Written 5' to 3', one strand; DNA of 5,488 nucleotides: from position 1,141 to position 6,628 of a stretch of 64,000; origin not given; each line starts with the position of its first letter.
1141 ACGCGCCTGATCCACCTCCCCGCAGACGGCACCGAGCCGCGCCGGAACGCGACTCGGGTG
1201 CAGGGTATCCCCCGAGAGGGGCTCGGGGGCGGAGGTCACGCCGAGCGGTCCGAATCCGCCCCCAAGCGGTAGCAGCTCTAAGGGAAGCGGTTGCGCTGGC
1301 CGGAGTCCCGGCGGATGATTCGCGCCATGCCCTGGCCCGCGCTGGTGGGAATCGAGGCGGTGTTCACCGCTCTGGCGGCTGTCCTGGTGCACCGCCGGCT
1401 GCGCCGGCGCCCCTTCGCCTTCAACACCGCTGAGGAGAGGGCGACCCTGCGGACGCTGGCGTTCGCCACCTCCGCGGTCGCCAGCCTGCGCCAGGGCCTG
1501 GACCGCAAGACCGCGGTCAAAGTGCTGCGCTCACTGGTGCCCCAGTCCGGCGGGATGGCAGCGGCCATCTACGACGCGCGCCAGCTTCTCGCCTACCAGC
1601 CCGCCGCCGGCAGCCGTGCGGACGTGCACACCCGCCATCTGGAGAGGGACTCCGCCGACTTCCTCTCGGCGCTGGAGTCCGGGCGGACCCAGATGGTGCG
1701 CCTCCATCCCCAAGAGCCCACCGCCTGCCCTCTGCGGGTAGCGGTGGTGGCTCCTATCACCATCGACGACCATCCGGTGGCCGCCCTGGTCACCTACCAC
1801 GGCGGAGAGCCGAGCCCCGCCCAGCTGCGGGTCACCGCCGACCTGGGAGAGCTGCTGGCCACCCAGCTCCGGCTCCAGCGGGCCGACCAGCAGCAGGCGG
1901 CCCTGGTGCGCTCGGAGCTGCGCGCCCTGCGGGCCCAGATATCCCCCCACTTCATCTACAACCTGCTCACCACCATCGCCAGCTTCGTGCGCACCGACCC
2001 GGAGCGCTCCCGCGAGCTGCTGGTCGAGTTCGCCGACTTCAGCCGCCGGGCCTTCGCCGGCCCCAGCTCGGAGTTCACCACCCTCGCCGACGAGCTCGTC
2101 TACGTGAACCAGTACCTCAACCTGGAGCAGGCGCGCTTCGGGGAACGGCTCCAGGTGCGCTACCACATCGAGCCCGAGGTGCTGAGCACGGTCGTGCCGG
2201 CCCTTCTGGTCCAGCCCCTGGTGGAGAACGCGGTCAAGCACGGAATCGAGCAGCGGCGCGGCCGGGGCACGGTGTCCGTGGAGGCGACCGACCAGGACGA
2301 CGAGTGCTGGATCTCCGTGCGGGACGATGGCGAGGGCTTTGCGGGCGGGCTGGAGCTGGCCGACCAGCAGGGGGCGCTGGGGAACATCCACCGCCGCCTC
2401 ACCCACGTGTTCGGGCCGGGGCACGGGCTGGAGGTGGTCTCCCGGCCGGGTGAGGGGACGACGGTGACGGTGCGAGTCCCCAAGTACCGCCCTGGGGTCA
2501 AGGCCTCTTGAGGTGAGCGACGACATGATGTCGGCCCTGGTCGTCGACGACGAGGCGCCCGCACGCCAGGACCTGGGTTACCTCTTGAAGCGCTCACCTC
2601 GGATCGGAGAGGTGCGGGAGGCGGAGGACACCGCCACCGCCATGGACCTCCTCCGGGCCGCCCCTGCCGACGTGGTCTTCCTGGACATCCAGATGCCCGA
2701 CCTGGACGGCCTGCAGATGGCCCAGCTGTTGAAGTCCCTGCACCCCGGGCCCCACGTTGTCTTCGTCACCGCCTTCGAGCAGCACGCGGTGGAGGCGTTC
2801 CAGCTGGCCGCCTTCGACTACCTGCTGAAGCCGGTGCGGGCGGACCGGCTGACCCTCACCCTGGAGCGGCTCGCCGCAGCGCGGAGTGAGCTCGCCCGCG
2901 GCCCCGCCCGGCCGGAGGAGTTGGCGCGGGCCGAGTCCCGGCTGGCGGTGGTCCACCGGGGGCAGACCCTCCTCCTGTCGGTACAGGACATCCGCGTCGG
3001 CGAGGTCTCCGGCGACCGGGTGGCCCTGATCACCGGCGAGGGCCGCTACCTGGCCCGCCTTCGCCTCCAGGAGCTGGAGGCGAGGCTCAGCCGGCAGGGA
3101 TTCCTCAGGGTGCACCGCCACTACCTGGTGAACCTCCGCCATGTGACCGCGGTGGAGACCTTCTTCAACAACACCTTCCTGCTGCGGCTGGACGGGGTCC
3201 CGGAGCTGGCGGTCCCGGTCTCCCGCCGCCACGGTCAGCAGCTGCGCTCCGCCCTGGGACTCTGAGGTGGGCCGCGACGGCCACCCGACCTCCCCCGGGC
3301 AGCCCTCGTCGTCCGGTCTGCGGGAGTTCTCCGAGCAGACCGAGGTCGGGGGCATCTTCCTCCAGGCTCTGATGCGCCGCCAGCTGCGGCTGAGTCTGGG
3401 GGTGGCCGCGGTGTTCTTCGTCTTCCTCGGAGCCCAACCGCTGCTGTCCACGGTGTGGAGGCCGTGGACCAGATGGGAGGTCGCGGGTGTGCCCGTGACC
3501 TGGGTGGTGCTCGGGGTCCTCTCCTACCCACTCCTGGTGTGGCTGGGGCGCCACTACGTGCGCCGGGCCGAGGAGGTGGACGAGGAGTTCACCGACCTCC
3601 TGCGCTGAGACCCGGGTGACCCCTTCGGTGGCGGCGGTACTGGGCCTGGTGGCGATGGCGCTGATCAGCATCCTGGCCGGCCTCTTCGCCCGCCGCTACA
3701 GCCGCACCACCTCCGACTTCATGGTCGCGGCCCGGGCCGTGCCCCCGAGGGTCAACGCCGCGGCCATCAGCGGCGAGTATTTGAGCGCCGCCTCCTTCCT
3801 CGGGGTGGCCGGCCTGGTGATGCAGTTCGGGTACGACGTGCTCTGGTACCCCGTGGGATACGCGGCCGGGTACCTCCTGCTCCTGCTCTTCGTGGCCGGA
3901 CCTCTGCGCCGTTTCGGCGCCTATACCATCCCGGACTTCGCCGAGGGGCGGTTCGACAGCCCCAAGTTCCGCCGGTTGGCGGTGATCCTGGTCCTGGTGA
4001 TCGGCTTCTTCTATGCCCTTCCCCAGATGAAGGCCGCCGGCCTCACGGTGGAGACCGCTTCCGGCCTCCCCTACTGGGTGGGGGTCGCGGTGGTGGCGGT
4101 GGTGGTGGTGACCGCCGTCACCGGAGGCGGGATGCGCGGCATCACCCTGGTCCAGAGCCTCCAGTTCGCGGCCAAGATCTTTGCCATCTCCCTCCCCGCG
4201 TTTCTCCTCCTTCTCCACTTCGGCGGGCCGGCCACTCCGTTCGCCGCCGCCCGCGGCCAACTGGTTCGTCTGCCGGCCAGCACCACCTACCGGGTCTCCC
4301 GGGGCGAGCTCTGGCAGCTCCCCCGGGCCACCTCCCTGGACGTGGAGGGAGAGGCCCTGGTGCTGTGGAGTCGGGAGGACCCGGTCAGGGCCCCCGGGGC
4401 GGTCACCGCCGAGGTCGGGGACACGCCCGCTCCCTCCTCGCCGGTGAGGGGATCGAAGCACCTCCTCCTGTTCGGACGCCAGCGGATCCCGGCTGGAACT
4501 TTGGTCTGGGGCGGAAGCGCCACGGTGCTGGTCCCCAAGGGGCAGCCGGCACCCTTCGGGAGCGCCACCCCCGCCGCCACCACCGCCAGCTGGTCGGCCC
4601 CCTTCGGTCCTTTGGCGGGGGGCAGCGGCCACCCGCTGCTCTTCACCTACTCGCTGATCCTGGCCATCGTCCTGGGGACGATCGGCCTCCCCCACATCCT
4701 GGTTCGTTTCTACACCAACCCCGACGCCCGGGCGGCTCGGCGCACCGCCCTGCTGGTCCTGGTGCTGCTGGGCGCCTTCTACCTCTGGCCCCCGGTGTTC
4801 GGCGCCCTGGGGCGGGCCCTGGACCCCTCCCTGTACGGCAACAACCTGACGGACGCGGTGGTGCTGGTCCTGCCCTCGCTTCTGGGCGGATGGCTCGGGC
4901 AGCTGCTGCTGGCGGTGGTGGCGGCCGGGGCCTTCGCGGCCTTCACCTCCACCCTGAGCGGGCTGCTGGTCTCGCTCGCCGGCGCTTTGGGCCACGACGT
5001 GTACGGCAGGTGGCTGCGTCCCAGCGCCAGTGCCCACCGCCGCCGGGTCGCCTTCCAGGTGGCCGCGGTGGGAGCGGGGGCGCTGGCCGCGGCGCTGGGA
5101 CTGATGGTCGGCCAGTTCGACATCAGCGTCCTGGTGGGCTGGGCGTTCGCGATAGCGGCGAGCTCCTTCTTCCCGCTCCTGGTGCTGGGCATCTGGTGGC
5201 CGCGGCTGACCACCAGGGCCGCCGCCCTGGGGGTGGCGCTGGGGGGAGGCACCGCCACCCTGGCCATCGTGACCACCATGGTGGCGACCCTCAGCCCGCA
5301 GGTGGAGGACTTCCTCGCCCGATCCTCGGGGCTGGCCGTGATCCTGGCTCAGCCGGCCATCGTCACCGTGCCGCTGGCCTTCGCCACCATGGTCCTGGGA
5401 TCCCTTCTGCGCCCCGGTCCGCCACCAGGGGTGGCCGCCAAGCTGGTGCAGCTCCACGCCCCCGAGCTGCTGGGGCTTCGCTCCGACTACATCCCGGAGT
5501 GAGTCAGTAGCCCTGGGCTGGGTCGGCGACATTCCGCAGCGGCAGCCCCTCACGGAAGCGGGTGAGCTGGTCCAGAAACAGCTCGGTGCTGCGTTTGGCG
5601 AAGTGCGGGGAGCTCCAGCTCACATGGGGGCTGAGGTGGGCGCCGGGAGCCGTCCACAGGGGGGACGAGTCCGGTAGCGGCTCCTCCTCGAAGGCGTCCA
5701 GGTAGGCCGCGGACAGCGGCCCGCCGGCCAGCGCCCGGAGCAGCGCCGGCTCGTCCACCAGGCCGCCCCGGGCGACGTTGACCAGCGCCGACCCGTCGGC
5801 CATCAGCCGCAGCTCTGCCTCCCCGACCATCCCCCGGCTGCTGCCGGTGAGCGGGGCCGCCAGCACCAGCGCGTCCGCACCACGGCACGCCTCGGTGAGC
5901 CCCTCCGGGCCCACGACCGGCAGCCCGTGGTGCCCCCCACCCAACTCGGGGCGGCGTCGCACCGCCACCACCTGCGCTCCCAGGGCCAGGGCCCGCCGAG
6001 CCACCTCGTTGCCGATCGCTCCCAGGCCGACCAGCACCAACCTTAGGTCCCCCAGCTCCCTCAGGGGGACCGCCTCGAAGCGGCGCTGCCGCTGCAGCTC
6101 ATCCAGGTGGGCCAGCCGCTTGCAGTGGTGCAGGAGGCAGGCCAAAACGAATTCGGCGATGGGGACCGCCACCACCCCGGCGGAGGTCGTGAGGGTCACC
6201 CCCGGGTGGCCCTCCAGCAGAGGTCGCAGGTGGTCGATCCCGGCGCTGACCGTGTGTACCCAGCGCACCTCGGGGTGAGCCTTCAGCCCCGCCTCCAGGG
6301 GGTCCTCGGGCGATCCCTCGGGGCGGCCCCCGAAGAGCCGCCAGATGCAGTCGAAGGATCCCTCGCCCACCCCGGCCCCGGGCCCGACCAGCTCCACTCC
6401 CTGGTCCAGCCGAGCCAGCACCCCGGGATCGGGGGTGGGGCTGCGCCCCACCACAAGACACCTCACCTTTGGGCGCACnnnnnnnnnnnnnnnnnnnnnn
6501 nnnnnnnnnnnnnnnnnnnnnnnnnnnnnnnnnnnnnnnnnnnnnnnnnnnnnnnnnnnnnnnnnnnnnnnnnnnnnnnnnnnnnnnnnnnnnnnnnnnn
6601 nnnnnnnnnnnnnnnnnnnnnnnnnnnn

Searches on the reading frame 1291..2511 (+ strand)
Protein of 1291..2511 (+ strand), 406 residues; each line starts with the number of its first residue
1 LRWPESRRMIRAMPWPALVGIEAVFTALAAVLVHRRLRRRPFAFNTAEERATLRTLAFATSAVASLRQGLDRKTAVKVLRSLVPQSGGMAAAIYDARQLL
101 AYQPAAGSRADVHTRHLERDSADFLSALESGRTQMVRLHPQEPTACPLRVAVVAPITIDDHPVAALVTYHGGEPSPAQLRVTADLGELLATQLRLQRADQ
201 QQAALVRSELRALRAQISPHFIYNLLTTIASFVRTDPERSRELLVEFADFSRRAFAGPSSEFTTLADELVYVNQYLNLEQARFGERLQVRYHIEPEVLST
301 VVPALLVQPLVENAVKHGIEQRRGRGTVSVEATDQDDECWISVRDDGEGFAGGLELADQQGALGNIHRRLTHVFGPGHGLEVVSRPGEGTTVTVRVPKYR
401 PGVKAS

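Call 68: search_protein_families(library=pfam, proteins=[window:1291-2511:+], max_evalue=0.00001)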
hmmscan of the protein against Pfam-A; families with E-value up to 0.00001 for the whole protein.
window:1291-2511:+ (406 aa): 2 families
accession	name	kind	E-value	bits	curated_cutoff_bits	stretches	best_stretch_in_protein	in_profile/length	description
PF06580.19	His_kinase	-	4.1e-22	78.7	25.2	1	209-287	2-81/81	Histidine kinase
PF02518.31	HATPase_c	-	1.3e-09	38.9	26.4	1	306-398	9-109/111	Histidine kinase-, DNA gyrase B-, and HSP90-like ATPase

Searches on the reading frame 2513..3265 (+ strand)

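Call 68: search_protein_families(library=pfam, proteins=[window:2513-3265:+], max_evalue=0.00001)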
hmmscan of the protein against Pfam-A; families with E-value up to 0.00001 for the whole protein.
window:2513-3265:+ (250 aa): 2 families
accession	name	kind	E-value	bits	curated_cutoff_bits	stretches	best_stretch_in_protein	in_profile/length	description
PF00072.30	Response_reg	-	2.4e-24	86.1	30.2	1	9-116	2-109/111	Response regulator receiver domain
PF04397.21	LytTR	-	5.8e-21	75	22.6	1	152-248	3-97/98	LytTr DNA-binding domain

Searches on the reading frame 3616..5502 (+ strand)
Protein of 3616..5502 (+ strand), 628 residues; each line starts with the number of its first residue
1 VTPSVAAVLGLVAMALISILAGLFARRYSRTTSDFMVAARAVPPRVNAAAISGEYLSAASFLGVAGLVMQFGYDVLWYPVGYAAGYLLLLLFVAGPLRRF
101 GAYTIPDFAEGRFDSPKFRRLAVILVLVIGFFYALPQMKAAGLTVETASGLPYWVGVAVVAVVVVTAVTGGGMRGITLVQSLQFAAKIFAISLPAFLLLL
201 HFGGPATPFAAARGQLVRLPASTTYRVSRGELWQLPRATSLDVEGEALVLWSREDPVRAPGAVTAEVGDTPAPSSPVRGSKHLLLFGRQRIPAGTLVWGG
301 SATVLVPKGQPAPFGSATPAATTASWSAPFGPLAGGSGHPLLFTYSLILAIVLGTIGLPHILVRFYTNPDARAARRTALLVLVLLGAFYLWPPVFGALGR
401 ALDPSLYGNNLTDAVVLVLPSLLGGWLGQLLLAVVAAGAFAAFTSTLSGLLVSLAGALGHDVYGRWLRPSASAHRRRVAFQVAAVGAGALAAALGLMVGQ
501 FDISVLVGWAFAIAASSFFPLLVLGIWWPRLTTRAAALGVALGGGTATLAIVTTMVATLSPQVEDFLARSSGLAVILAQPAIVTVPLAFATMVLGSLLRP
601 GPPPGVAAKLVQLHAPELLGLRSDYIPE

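Call 68: search_protein_families(library=pfam, proteins=[window:3616-5502:+], max_evalue=0.00001)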
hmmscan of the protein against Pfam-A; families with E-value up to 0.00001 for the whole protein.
window:3616-5502:+ (628 aa): 1 family
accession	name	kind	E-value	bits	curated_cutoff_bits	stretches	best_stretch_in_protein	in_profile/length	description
PF00474.23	SSF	-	2.5e-50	172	22.8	2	35-207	1-174/406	Sodium:solute symporter family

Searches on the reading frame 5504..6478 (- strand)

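Call 68: search_protein_families(library=pfam, proteins=[window:5504-6478:-], max_evalue=0.00001)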
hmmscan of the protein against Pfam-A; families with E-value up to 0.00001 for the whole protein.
window:5504-6478:- (324 aa): 1 family
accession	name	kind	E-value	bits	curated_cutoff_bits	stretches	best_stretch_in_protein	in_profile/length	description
PF02826.25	2-Hacid_dh_C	-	1.8e-42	145.1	25.1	1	113-287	2-178/178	D-isomer specific 2-hydroxyacid dehydrogenase, NAD binding domain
